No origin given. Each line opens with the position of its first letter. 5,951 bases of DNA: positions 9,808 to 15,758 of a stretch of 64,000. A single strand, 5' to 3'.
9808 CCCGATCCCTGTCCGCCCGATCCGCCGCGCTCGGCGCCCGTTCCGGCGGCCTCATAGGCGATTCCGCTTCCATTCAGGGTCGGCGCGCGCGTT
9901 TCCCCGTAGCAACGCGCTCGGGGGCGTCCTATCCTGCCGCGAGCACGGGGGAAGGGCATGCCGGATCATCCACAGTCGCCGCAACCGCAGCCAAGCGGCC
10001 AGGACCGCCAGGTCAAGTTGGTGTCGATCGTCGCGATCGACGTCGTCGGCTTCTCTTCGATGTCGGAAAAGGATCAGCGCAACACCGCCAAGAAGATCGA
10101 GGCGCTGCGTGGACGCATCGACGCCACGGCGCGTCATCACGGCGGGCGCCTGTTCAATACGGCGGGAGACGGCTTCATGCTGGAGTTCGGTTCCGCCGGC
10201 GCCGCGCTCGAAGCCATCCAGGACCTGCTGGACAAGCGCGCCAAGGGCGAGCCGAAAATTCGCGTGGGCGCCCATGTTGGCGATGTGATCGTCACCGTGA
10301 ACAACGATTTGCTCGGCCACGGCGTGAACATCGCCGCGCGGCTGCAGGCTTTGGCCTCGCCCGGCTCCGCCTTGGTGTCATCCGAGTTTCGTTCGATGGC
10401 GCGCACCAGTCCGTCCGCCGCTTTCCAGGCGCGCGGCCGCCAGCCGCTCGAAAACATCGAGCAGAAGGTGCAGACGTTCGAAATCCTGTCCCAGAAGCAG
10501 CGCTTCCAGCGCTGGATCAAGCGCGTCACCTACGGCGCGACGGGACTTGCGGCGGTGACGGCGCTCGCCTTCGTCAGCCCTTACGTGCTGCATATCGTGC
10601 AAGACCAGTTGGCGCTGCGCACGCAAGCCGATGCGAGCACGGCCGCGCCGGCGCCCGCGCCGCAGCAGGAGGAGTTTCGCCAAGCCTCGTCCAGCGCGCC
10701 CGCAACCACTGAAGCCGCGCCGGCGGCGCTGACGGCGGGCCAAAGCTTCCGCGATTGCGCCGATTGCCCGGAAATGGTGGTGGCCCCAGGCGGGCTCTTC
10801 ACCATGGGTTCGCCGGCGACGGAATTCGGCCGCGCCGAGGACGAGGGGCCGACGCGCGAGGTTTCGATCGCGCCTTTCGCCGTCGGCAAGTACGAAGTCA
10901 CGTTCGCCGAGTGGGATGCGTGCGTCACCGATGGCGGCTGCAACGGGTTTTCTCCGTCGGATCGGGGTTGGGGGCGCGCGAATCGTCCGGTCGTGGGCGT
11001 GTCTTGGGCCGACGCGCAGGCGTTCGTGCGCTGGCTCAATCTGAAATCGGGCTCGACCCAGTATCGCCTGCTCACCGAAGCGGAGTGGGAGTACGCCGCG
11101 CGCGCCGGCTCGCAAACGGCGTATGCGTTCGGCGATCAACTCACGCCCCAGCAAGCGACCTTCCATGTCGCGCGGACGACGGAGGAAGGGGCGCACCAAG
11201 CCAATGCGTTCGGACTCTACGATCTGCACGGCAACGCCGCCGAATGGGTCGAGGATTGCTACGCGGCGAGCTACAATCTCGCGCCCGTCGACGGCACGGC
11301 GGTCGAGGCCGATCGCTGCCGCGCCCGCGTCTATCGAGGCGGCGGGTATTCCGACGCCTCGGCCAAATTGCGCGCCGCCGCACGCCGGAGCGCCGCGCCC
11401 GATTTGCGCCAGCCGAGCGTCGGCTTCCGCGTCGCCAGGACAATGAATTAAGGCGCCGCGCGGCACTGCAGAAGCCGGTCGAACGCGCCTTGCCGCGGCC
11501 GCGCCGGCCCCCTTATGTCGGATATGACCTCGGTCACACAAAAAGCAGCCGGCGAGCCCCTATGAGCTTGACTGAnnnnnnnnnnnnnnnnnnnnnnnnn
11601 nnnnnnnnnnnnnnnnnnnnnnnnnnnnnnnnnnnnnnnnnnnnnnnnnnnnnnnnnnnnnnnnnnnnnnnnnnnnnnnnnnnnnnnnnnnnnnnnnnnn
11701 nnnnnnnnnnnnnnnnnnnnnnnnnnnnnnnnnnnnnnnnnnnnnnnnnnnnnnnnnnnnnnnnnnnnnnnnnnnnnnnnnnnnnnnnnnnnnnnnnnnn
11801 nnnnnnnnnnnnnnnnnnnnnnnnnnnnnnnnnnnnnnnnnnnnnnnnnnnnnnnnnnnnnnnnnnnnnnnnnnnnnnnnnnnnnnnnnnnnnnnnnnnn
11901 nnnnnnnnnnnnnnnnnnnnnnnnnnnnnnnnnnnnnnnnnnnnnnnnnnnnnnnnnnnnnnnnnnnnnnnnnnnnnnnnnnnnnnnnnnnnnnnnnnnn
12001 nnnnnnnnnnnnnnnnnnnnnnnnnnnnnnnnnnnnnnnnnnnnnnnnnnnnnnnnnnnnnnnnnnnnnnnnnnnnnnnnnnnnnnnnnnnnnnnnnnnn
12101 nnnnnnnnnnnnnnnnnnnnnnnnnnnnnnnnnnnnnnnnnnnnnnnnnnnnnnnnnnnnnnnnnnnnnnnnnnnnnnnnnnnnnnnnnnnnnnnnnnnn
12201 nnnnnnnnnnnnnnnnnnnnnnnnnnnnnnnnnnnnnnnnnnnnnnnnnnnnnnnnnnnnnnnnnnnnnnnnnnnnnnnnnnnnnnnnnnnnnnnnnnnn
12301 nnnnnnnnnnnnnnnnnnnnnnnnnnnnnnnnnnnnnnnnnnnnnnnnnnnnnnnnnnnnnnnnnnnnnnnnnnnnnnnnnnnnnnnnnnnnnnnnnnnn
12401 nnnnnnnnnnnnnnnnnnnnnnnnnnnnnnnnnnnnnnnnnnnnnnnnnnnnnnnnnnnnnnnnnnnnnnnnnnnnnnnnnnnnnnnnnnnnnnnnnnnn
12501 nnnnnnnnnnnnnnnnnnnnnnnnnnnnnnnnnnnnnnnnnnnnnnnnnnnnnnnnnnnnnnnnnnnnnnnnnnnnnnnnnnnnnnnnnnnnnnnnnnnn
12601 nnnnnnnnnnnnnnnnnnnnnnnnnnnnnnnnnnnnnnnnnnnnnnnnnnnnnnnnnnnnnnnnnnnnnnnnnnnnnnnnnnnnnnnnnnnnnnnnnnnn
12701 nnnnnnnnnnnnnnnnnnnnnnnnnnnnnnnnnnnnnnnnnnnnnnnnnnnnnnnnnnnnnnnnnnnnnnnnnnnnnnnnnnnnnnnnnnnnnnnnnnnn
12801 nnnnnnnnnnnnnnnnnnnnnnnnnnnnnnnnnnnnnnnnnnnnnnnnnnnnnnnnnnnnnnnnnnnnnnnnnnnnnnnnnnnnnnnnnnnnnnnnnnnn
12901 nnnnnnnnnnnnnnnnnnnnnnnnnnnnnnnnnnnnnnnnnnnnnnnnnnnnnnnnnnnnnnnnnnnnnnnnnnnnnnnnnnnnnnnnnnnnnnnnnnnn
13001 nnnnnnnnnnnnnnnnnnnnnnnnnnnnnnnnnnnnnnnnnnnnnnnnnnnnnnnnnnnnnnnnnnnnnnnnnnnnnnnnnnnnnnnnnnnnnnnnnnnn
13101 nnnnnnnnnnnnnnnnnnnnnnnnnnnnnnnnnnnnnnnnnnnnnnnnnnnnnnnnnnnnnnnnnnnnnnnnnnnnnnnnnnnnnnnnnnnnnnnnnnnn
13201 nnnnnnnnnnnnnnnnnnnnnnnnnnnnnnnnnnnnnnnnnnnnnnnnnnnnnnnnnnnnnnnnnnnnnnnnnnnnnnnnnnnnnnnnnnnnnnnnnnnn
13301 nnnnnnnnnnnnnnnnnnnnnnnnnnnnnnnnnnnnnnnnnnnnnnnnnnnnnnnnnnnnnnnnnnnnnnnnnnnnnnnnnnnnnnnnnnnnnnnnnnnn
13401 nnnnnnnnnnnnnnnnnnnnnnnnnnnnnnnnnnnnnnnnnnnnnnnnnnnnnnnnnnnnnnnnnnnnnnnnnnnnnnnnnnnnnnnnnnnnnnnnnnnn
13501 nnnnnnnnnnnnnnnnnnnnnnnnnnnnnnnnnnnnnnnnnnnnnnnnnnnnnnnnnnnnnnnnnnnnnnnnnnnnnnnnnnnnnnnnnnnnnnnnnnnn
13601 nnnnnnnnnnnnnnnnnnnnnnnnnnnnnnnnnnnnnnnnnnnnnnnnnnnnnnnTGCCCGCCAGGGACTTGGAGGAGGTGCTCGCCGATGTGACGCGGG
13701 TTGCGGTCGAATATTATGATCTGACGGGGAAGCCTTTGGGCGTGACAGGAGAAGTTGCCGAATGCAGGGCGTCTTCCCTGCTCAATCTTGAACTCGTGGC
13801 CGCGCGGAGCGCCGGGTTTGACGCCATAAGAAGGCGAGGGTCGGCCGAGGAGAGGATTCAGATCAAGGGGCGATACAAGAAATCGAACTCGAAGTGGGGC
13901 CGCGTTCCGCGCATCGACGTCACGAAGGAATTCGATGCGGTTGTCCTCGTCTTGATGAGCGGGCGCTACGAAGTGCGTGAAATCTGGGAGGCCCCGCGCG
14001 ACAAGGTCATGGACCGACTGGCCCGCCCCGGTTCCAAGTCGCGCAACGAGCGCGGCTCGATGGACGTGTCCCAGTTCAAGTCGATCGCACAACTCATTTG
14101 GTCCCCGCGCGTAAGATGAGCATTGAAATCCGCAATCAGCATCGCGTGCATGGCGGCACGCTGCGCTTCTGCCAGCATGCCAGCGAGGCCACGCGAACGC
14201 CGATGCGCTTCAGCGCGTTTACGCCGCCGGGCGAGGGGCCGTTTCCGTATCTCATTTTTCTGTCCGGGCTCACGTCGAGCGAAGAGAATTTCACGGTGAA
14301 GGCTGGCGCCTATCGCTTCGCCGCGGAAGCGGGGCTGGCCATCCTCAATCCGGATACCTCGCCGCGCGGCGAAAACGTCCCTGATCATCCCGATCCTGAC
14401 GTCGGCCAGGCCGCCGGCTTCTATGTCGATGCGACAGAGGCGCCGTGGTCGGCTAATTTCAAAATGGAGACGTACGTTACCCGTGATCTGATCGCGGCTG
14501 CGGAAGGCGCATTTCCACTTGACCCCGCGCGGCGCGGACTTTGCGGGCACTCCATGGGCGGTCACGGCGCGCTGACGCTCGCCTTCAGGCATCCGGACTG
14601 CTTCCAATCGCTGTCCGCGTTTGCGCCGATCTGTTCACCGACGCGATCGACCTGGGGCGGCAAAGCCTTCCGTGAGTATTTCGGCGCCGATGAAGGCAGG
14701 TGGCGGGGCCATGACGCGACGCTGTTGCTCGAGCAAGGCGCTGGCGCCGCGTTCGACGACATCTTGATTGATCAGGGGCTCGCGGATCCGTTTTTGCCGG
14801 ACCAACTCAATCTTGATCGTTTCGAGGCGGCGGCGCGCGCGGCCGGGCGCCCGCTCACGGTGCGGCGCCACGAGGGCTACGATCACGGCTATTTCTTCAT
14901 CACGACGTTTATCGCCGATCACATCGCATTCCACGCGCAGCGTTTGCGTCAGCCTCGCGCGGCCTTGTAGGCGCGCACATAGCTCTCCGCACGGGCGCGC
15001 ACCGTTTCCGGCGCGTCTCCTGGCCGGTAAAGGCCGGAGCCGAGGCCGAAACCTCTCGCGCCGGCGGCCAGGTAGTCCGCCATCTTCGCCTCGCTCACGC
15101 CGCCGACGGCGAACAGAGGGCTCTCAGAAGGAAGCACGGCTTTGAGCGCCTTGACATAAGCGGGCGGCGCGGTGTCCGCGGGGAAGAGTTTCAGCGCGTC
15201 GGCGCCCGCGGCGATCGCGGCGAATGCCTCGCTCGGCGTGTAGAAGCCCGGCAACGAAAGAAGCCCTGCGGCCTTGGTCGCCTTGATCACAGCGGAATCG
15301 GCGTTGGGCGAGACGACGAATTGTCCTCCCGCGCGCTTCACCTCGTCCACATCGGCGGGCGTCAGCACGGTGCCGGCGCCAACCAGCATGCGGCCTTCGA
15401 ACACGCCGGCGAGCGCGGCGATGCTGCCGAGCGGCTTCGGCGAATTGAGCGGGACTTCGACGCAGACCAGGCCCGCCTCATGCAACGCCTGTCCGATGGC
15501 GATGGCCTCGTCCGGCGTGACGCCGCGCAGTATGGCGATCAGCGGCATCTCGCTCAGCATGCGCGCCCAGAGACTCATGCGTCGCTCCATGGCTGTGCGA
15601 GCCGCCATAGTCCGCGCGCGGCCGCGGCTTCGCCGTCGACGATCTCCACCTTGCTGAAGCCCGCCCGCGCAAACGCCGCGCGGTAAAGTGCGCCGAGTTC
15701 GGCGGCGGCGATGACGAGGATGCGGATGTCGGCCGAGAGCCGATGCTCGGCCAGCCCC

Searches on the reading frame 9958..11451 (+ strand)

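Call 12: search_protein_families(library=pfam, proteins=[window:9958-11451:+])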
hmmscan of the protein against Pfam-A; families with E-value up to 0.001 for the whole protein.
window:9958-11451:+ (497 aa): 2 families
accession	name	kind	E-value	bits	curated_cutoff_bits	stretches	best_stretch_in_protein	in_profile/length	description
PF03781.23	FGE-sulfatase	-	5.8e-53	180.6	23.3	1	270-494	2-255/255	Sulfatase-modifying factor enzyme 1-like domain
PF00211.25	Guanylate_cyc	-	2.3e-10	40.8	21.9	1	18-176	5-181/183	Adenylate and Guanylate cyclase catalytic domain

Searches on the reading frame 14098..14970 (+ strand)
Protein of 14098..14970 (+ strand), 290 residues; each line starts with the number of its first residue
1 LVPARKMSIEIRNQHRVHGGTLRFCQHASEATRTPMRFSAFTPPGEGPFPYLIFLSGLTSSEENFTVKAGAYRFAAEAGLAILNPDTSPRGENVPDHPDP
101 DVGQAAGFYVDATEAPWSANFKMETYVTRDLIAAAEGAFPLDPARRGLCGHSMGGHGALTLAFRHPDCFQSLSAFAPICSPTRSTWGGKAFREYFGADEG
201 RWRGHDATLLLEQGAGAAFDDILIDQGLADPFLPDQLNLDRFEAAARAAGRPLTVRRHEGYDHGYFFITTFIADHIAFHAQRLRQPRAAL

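Call 12: search_protein_families(library=pfam, proteins=[window:14098-14970:+])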
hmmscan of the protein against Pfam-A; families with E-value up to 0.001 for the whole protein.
window:14098-14970:+ (290 aa): 3 families
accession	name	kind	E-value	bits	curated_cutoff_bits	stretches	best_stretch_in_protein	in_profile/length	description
PF00756.26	Esterase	-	1.5e-44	153.1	22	1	29-277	1-250/251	Putative esterase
PF12146.15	Hydrolase_4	-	3.8e-05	23.6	27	1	145-184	77-116/239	Serine aminopeptidase, S33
PF07859.19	Abhydrolase_3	-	0.00083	19.6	25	0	109-168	37-95/210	alpha/beta hydrolase fold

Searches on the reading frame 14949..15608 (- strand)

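Call 6: search_protein_families(library=pfam, proteins=[window:14949-15608:-])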
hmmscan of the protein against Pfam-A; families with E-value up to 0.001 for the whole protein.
window:14949-15608:- (219 aa): 1 family
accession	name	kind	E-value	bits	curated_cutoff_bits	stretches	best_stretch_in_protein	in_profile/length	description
PF01081.25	Aldolase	-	5e-27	95.1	27.8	1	17-192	4-178/196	KDPG and KHG aldolase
